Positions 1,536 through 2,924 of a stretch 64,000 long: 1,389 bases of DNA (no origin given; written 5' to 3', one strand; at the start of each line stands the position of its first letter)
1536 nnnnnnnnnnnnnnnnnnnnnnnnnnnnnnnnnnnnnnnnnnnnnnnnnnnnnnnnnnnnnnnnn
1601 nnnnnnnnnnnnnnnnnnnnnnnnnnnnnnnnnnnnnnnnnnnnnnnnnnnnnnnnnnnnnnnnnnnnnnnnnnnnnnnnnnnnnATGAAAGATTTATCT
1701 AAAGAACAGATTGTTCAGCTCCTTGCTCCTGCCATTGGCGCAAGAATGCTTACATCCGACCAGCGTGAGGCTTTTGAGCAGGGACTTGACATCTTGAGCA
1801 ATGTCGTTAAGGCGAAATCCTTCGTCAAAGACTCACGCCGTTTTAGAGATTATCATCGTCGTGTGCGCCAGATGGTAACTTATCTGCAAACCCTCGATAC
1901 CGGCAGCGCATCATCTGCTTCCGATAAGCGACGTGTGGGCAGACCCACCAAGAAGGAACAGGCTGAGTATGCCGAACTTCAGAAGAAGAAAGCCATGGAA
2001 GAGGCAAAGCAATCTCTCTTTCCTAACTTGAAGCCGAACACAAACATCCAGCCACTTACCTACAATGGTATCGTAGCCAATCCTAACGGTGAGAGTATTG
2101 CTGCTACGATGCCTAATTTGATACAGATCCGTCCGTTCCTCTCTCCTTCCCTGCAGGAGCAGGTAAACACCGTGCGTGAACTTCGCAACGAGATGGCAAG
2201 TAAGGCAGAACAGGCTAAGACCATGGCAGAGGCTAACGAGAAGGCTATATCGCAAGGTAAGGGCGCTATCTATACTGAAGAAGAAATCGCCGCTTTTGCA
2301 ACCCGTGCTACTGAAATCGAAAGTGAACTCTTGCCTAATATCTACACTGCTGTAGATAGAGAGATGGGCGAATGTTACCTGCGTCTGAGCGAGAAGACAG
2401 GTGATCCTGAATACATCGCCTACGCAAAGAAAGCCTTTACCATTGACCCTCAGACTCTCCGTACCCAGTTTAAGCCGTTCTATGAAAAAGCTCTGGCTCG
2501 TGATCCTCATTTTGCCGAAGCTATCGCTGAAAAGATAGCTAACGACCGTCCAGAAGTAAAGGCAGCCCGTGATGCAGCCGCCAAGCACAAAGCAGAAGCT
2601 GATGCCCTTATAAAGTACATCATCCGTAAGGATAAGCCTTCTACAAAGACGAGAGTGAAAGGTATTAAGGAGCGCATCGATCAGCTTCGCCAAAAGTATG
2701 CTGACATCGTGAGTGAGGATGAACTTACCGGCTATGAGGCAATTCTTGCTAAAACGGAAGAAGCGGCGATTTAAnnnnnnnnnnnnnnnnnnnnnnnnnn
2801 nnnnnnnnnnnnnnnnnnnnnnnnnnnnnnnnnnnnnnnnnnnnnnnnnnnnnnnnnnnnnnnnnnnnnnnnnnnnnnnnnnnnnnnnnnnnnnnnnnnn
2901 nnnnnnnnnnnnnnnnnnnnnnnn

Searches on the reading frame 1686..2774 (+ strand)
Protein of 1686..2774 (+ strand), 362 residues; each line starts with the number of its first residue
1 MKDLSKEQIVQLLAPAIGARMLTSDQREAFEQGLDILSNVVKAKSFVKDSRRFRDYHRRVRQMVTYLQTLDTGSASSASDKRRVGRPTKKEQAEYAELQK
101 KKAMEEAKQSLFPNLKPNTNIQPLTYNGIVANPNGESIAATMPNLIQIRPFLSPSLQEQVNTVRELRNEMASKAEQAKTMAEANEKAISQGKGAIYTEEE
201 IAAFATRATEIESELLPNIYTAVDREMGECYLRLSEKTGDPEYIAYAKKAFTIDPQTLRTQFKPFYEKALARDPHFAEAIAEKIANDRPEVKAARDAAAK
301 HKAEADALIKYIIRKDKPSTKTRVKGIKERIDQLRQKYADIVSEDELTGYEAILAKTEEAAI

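Call 9: search_protein_families(library=phrogs, proteins=[window:1686-2774:+])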
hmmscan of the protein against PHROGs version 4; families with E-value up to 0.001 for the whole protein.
window:1686-2774:+ (362 aa): 0 families

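Call 49: search_dna_similar(query=window:1686-2774:+, collection=phages, mode=protein, max_rows=12)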
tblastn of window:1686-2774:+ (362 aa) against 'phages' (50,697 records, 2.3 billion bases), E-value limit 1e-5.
No match.
